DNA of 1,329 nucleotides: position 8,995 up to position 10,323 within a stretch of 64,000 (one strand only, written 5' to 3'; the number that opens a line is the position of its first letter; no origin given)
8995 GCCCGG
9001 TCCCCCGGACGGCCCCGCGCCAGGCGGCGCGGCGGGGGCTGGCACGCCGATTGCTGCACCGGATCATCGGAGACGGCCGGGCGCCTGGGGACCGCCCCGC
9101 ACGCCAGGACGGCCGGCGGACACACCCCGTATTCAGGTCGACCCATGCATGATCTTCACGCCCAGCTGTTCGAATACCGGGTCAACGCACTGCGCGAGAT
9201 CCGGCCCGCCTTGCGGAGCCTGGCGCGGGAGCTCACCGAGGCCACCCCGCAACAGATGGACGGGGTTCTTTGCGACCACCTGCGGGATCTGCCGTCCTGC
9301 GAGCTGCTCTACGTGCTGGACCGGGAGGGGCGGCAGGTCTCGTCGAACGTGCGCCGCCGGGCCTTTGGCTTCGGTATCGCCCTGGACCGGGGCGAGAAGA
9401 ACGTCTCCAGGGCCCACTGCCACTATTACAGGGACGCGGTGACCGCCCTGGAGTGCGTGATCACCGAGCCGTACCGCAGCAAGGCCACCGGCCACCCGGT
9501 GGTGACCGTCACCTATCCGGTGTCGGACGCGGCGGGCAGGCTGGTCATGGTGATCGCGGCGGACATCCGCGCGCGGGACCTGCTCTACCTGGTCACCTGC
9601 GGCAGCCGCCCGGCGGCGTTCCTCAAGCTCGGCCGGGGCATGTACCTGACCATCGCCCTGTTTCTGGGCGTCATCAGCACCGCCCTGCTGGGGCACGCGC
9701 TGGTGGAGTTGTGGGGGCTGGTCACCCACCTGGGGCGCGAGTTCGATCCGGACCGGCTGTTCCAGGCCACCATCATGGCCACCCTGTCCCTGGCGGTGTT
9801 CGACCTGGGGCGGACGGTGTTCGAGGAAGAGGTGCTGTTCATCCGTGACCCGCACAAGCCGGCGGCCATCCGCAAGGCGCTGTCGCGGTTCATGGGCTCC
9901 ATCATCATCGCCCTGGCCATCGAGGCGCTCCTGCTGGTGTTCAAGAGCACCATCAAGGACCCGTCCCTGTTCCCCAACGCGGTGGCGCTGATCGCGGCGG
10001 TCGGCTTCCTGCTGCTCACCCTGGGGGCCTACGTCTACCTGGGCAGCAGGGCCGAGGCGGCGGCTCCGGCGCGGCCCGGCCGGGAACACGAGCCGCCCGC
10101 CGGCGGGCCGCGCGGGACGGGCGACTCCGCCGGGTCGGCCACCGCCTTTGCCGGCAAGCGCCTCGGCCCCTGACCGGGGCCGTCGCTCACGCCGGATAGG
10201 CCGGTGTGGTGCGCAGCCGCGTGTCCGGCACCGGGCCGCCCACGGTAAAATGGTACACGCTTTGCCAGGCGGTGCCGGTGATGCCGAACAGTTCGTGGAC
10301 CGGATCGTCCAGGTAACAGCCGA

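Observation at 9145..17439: A homologous 4-TM membrane module fused to two unrelated soluble domains (Cache/PAS-like sensor vs ferritin-like diiron domain)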

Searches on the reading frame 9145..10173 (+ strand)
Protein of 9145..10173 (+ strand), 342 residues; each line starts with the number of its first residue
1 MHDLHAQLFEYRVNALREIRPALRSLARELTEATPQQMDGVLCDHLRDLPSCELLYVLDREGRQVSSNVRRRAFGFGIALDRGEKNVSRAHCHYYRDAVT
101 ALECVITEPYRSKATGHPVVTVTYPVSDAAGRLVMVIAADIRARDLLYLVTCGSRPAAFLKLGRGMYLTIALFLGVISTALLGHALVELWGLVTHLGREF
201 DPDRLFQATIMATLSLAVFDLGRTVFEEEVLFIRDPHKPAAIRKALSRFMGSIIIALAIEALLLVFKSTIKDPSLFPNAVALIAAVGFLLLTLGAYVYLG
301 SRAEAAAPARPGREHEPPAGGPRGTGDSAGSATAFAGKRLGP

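Call 4: search_protein_families(library=pfam, proteins=[window:9145-10173:+], max_evalue=1)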
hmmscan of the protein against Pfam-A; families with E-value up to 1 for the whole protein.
window:9145-10173:+ (342 aa): 4 families
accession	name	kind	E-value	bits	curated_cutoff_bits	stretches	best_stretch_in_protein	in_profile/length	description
PF02743.24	dCache_1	-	1.7e-05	24.9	45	1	49-146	65-155/240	Cache domain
PF22673.2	MCP-like_PDC_1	-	0.00016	22.5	27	1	91-146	56-111/113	Methyl-accepting chemotaxis protein-like, first PDC sensor domain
PF15055.12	DMAC1_Dmo2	-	0.064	13.9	27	1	290-311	13-34/47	DMAC1/Dmo2-like domain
PF12650.12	DUF3784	-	0.14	12.9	28.1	1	243-291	39-88/94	Domain of unknown function (DUF3784)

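Call 5: search_protein_families(library=ncbifam, proteins=[window:9145-10173:+], max_evalue=1)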
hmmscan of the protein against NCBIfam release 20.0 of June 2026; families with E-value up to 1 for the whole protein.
window:9145-10173:+ (342 aa): 1 family
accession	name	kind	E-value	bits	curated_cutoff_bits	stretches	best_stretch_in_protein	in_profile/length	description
NF053867.1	SprKinKinDBac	equivalog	0.0099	14.4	775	1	24-144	68-177/500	sporulation kinase KinD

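Call 13: find_homologous_proteins(query=window:9145-10173:+, max_evalue=0.001)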
Query window:9145-10173:+ (342 aa): 303 proteins with E <= 0.001 among 8000 candidates; the best 120 are listed.
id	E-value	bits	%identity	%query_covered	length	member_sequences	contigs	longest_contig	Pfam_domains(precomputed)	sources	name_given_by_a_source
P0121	2.2e-221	752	100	100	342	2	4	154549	PF02743.25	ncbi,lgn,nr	ncbi:MAG: hypothetical protein HZA24_06575 [Nitrospirae bacterium]|nr:hypothetical protein [Nitrospi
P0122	1.1e-163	562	76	99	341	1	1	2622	-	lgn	-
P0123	3.6e-43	166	40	80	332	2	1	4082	PF02743.25,PF22673.3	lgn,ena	-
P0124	9.8e-43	165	39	80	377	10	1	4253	PF02743.25,PF22673.3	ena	-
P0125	1.5e-42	164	39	85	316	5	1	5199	PF02743.25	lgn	-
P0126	1.8e-42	164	40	78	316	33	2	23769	PF02743.25,PF22673.3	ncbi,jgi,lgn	-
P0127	9.1e-42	161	40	78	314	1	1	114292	PF02743.25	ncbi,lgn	-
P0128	1.6e-41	161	39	78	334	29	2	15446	PF02743.25,PF22673.3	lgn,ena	-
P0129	1.9e-41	160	38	86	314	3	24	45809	PF02743.25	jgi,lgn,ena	jgi:hypothetical protein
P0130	2.1e-41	160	39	89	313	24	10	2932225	PF02743.25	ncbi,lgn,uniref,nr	ncbi:Cache domain-containing protein [Acidithiobacillus caldus]|uniref:N-linked glycosylation glycos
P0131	3.5e-41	159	38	86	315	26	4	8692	PF02743.25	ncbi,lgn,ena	-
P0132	5.0e-41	159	38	86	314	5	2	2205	PF02743.25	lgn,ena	-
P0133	4.0e-40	156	39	80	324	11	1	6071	PF02743.25,PF22673.3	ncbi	-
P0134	7.1e-40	155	37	84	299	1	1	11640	PF02743.25,PF22673.3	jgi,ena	-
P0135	8.0e-40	155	37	84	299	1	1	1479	PF02743.25,PF22673.3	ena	-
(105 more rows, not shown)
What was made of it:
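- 9145..10173 (+): Protein A, 342 aa: PglG-family protein with a cytoplasmic PDC/Cache-like domain followed by the 4-TM module and a low-complexity tail. It is 100% identical to an NCBI MAG protein, and about 300-aa full-length homologues score down to E=1e-43 (call 13).
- On PglG family (PDC sensor + 4-TM; 'general glycosylation pathway protein'): UniRef names are in call 13.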

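Call 14: find_encoding_contigs(protein=P0121, flank=10000, max_places=4)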
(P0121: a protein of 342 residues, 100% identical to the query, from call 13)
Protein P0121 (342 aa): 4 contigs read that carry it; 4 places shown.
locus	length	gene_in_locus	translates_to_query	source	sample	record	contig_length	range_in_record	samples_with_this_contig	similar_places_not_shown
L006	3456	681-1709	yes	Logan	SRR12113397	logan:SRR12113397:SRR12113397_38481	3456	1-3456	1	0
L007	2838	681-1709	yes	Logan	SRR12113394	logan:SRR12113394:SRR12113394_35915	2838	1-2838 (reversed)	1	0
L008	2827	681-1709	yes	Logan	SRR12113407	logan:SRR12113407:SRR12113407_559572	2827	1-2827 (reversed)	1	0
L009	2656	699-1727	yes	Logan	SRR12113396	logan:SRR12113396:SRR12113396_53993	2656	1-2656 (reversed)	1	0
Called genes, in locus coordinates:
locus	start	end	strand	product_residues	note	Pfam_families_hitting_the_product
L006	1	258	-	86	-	?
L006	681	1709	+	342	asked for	PF02743:dCache_1 (faint)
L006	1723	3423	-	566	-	PF00881:Nitroreductase (weak)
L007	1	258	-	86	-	?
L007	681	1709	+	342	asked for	PF02743:dCache_1 (faint)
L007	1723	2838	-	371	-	?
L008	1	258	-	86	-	?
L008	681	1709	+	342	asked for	PF02743:dCache_1 (faint)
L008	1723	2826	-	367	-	?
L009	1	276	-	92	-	?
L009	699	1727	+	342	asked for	PF02743:dCache_1 (faint)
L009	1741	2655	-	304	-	?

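Call 35: find_related_loci(query=A3, collection=genome_contigs, flank=8000)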
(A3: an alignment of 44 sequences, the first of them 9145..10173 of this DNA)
Query A3 (342 aa) in genome_contigs; peptide patterns used: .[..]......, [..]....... (x = any residue, [..] = any of these).
600 stretches matched a pattern (row limit reached: there are more); 529 encode a relative of the query (tblastn E <= 1e-3); the best 80 are kept; 80 distinct loci.
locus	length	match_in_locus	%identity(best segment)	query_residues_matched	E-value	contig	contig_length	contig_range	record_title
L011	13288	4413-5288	35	36-316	8e-50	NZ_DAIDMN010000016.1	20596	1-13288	MAG: Sulfurihydrogenibium sp. isolate clean452 NODE_16_length_20596_cov_5.387592, whole genome shotgun sequence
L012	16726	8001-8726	39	55-303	3e-45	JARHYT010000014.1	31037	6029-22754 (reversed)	MAG: Helicobacter sp. isolate cluster1_bin.28 k127_557651, whole genome shotgun sequence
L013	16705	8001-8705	40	55-297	1e-44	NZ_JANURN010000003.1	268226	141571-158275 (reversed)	Helicobacter zhangjianzhongii strain XJK30-2 XJK30-2_seq3, whole genome shotgun sequence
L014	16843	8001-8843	34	19-297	3e-44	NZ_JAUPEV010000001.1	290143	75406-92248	Helicobacter cappadocius strain faydin-H75 Seq1, whole genome shotgun sequence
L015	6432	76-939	39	12-297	3e-44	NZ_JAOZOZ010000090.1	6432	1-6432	MAG: Hydrogenimonas sp. isolate GMC4.metabat2.119 GMC4_21853_length_6432_cov_19.454602, whole genome shotgun sequence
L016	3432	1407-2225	40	50-324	3e-44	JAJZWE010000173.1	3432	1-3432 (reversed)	MAG: Nitrospirae bacterium isolate TL1-1.bin1 NODE_22526_length_3432_cov_1.734947, whole genome shotgun sequence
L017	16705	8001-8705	39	55-297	1e-43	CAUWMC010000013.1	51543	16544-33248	MAG: uncultured Helicobacter sp. isolate SRS10476996__bin126 genome assembly, contig: SRS10476996_NODE_376_length_51543_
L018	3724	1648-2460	37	24-301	3e-43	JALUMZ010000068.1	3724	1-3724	MAG: Campylobacteraceae bacterium isolate S145_metabat2_scaf2bin.042 S145_NODE_16482_length_3724_cov_5.792605, whole gen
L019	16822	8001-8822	40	50-327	2e-43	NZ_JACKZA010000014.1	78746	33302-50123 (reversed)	Acidithiobacillus sp. HP-2 Contig_16_consensus_sequence, whole genome shotgun sequence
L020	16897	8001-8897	35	4-297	2e-43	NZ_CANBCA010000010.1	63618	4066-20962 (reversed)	MAG: uncultured Helicobacter sp. isolate SRR15322610_bin.1_metawrap_v1.3_MAG NODE.184_length_63618_cov_17_180215, whole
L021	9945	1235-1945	38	53-302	5e-43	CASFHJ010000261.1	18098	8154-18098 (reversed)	uncultured Campylobacter sp. isolate CO.O85.metabat-bins.101 genome assembly, contig: CO.O85.metabat-bins.101.fa_k141_81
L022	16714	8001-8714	40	53-297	2e-43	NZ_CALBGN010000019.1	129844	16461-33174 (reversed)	MAG: uncultured Helicobacter sp. isolate ERR318692_bin.107_CONCOCT_v1.1_MAG ERZ1764598.124, whole genome shotgun sequenc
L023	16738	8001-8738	39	53-302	2e-43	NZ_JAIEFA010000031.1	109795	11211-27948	MAG: Helicobacter sp. isolate SC0397_S11_1 SC0397_S11_1_contig_31, whole genome shotgun sequence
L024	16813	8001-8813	38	53-326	1e-42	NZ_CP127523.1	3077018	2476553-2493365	Acidithiobacillus ferrianus strain MG chromosome, complete genome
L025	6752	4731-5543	37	24-301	9e-43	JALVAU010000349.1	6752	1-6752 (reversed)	MAG: Campylobacteraceae bacterium isolate 132-544_metabat2_scaf2bin.110 132-544_scaffold_5002_c1, whole genome shotgun s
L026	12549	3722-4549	41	50-329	9e-43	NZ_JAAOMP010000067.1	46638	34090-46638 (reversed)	Acidithiobacillus sulfurivorans strain RW2 Contig67, whole genome shotgun sequence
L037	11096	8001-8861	39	13-297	7e-42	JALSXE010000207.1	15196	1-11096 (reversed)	MAG: Campylobacterales bacterium isolate S012_maxbin2_scaf2bin.103 S012_NODE_2211_length_15196_cov_2.019510, whole genom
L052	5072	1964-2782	32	24-302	4e-41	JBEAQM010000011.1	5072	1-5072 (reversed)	MAG: Pseudomonadota bacterium isolate muddycreek_2019_sw_WHONDRS-S19S_0082_B_bin.47 scaffold_502975, whole genome shotgu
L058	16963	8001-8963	35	26-341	1e-40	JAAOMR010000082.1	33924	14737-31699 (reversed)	Acidithiobacillus ferrivorans strain DSM 22755 Contig82, whole genome shotgun sequence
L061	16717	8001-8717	36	48-298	7e-41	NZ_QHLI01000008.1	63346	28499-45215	Campylobacter troglodytis strain MIT 05-9149A accn_213849_11_con_0008, whole genome shotgun sequence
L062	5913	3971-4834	36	12-297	2e-40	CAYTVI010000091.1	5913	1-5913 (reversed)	MAG TPA_asm: uncultured Sulfurospirillum sp. isolate SRP290908_co2_397 genome assembly, contig: NODE_20594_length_5913_c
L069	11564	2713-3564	34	26-314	2e-40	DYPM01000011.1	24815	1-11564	MAG TPA_asm: Sulfurovum sp. isolate SulCav_GS09_5_38_897 SulCav_GS09_5_3164_length_24815_cov_551_402181, whole genome sh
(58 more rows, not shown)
